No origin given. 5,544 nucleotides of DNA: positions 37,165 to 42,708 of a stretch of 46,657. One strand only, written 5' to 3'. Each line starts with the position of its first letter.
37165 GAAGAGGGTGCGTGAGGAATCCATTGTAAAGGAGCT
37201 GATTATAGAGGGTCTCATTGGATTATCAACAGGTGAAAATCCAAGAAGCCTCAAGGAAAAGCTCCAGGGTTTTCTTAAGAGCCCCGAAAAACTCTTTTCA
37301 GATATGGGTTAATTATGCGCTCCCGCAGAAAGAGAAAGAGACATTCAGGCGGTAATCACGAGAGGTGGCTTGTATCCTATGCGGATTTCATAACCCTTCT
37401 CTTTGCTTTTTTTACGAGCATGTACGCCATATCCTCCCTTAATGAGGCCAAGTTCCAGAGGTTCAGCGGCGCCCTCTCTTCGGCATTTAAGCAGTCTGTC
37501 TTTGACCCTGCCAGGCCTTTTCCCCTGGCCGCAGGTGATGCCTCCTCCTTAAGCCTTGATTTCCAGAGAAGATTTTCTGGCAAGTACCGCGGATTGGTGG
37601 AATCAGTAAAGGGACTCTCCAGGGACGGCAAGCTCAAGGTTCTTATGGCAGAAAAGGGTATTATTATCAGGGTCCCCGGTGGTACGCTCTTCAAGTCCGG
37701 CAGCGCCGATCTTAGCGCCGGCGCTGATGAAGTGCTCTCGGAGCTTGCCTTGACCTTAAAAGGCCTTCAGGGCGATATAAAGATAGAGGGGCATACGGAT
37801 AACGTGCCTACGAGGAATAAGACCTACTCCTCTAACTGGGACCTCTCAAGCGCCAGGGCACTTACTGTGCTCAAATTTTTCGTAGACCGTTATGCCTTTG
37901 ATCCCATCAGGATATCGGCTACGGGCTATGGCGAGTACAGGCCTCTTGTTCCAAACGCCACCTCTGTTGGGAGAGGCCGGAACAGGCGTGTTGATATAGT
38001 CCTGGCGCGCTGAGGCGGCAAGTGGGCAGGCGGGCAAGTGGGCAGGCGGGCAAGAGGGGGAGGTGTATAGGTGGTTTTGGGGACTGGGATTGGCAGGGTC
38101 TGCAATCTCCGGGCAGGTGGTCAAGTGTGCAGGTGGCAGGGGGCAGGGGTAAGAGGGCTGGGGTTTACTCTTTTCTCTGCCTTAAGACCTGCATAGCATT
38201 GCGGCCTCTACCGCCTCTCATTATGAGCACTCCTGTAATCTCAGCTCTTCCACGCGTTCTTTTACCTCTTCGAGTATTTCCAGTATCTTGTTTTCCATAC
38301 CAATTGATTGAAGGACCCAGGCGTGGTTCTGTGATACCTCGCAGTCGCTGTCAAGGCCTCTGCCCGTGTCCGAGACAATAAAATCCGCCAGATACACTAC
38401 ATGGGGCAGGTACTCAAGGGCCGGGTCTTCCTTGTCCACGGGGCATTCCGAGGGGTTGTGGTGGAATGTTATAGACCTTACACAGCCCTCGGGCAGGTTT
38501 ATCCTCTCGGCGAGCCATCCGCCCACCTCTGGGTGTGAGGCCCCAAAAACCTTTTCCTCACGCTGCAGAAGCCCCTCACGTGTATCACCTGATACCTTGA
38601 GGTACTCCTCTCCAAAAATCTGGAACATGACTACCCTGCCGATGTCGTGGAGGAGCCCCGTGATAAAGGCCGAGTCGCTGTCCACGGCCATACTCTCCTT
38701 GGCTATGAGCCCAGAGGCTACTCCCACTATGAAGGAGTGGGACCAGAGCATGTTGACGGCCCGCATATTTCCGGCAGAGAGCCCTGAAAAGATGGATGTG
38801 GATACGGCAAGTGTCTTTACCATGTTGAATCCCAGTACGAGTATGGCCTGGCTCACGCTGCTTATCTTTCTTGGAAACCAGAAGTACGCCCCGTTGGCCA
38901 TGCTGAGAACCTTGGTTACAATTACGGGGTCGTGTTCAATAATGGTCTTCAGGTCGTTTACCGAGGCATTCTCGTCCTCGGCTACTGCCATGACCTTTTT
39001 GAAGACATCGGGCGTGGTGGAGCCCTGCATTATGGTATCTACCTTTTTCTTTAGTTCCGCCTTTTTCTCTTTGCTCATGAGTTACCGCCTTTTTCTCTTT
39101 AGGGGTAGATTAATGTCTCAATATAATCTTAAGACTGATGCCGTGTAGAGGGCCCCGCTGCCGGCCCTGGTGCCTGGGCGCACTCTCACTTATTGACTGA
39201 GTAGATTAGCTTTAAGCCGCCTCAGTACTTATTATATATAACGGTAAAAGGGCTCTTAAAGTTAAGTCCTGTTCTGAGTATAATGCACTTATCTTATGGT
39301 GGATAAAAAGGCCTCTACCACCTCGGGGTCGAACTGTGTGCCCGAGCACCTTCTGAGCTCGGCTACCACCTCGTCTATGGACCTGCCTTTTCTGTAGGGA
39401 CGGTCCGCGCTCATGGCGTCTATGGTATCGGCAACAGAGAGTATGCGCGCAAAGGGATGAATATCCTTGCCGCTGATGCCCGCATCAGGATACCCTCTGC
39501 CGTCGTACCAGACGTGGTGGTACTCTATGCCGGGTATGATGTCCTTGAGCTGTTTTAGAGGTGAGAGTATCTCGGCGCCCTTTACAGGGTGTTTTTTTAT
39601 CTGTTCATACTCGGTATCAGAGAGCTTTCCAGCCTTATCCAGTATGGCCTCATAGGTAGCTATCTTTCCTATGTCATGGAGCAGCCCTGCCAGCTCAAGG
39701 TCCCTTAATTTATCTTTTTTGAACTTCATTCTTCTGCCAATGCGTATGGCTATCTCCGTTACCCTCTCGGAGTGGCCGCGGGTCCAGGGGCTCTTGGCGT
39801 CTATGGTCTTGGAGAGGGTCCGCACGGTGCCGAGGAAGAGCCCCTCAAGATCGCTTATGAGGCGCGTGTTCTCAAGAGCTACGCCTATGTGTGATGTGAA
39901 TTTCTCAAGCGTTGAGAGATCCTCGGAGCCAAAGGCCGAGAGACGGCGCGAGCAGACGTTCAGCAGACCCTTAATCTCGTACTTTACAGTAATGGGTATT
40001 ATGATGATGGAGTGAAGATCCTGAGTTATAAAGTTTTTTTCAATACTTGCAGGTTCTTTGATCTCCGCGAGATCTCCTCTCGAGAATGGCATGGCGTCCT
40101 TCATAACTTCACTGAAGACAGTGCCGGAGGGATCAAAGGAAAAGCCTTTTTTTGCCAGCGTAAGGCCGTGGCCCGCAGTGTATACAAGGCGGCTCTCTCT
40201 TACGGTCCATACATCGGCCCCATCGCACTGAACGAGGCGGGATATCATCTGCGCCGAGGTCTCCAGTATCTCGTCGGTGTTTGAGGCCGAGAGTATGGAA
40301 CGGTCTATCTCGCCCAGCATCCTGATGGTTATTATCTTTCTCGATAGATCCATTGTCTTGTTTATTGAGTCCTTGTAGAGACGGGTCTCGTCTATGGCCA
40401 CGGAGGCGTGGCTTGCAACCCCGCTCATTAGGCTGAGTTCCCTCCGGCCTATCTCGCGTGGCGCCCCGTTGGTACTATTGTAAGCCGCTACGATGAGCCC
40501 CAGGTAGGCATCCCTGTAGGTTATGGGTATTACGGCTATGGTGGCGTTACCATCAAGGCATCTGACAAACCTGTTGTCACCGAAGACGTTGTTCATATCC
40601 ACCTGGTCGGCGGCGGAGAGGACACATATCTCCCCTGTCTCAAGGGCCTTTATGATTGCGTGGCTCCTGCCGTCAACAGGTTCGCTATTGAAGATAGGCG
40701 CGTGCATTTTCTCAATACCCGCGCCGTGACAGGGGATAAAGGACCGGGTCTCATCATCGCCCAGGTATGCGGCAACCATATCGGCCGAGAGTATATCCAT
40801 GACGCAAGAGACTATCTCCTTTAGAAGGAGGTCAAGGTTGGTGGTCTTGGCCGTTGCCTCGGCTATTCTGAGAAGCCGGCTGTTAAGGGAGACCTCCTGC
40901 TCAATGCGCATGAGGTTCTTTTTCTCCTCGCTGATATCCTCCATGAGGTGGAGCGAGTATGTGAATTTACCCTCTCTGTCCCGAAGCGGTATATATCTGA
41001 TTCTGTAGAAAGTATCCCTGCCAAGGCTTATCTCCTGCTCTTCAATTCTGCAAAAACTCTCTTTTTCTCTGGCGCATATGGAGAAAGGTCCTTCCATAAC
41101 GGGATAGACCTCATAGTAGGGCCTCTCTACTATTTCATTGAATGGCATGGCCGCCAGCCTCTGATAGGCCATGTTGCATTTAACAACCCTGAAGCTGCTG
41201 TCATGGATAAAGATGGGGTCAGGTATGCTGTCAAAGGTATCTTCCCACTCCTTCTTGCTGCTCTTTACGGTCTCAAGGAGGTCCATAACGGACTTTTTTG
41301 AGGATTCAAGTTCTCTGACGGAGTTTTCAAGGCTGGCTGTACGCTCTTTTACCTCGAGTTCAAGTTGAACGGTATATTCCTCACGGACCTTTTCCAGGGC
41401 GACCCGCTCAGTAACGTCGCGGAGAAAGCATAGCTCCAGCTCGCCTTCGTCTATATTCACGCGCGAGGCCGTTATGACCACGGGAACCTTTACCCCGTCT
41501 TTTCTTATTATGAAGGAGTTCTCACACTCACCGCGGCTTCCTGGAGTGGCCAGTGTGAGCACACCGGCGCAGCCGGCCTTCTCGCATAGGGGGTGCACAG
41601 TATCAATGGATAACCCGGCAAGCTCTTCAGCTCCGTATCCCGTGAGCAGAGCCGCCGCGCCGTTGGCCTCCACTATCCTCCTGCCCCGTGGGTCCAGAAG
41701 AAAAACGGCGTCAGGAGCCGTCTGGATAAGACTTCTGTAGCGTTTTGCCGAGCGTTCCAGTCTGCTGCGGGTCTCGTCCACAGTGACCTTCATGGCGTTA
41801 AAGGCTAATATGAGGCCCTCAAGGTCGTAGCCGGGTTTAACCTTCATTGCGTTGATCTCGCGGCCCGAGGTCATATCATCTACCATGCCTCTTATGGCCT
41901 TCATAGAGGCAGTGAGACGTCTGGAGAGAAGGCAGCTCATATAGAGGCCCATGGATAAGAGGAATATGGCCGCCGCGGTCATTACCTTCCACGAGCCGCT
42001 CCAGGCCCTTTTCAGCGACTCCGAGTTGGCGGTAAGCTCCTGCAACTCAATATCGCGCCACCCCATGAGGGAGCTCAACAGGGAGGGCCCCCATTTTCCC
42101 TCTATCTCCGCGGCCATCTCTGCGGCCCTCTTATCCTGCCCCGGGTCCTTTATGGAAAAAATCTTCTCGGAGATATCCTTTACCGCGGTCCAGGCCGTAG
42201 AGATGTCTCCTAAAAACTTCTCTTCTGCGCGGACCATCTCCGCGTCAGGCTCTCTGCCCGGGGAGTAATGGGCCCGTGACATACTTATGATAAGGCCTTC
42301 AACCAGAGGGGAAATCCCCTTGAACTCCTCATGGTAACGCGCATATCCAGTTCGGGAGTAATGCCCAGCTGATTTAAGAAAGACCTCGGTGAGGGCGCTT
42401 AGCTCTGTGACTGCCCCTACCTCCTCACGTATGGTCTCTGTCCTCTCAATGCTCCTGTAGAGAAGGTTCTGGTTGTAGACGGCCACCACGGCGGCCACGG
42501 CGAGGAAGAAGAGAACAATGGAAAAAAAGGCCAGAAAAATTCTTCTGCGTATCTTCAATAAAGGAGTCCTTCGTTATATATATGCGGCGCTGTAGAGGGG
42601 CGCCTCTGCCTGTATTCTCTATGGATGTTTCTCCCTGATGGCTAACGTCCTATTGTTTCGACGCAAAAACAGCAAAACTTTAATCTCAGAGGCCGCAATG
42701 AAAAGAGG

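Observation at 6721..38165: A family of sense-strand G-tract-rich, C-depleted spacers punctuates the flagellar super-operon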

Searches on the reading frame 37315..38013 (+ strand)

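Call 11: search_protein_families(library=pfam, proteins=[window:37315-38013:+])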
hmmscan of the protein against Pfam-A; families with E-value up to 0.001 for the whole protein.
window:37315-38013:+ (232 aa): 2 families
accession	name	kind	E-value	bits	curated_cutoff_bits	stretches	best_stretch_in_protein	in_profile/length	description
PF13677.11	MotB_plug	-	7.9e-21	73.8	24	1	5-58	2-58/58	Membrane MotB of proton-channel complex MotA/MotB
PF00691.25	OmpA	-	1.6e-17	64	27.2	1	125-224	1-98/98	OmpA family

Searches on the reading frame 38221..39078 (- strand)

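Call 11: search_protein_families(library=pfam, proteins=[window:38221-39078:-])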
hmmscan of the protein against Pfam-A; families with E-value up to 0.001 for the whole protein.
window:38221-39078:- (285 aa): 2 families
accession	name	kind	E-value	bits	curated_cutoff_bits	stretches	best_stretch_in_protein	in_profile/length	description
PF08668.18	HDOD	-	3.5e-48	164.1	22.9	1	21-209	3-196/196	HDOD domain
PF01966.28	HD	-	0.0005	20.8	22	0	112-211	2-90/116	HD domain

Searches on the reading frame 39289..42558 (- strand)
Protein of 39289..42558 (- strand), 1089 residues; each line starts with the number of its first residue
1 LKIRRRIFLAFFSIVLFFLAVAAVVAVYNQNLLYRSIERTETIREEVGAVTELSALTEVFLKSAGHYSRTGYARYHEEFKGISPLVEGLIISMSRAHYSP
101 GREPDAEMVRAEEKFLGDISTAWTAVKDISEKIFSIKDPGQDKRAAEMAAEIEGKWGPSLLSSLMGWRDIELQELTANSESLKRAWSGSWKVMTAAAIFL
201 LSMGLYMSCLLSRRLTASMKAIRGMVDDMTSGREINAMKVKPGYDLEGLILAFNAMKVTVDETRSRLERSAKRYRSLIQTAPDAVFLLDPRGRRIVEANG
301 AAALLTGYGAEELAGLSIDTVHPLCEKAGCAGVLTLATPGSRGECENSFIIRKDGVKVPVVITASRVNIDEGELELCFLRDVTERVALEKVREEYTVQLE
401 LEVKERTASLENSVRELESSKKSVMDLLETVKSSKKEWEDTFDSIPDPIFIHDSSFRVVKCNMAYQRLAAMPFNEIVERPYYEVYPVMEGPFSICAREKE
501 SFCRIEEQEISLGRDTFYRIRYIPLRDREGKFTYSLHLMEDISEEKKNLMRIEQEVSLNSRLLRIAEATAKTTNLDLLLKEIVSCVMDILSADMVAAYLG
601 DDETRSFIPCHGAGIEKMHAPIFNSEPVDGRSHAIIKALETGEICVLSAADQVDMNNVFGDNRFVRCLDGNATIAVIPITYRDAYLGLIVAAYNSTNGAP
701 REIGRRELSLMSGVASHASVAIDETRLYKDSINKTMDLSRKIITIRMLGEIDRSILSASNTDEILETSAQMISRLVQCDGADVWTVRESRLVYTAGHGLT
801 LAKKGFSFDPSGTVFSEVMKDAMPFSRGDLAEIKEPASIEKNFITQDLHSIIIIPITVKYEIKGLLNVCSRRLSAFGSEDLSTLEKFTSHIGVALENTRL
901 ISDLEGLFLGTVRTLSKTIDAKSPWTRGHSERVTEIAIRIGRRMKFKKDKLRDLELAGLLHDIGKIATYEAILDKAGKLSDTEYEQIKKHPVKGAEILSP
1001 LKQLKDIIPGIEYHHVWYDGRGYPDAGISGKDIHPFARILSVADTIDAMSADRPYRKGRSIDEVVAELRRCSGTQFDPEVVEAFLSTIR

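Call 11: search_protein_families(library=pfam, proteins=[window:39289-42558:-])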
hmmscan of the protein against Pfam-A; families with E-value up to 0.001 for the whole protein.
window:39289-42558:- (1089 aa): 10 families
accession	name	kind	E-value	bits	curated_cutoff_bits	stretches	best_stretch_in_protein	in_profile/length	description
PF13487.12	HD_5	-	2.6e-38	131.9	27.2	1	914-1080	2-170/170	HD domain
PF01966.28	HD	-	4.9e-21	75.6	22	1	928-1049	3-116/116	HD domain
PF13426.13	PAS_9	-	2.5e-20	73.1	27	2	282-384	1-103/103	PAS domain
PF00989.32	PAS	-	5.4e-20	71.9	22.6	2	273-382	2-113/113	PAS fold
PF13492.12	GAF_3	-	5.5e-20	72.5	27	2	761-897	2-129/129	GAF domain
PF08448.16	PAS_4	-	2.2e-17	63.7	23.1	1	442-546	1-109/110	PAS fold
PF01590.32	GAF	-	1e-16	62.1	22.4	2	761-895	2-133/133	GAF domain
PF13188.13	PAS_8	-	1.5e-14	53.7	21.8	1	273-326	2-55/65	PAS domain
PF13185.12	GAF_2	-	6.1e-14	52.8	28.6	1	760-896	3-136/136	GAF domain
PF08668.18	HDOD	-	3e-05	24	22.9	1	916-987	87-155/196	HDOD domain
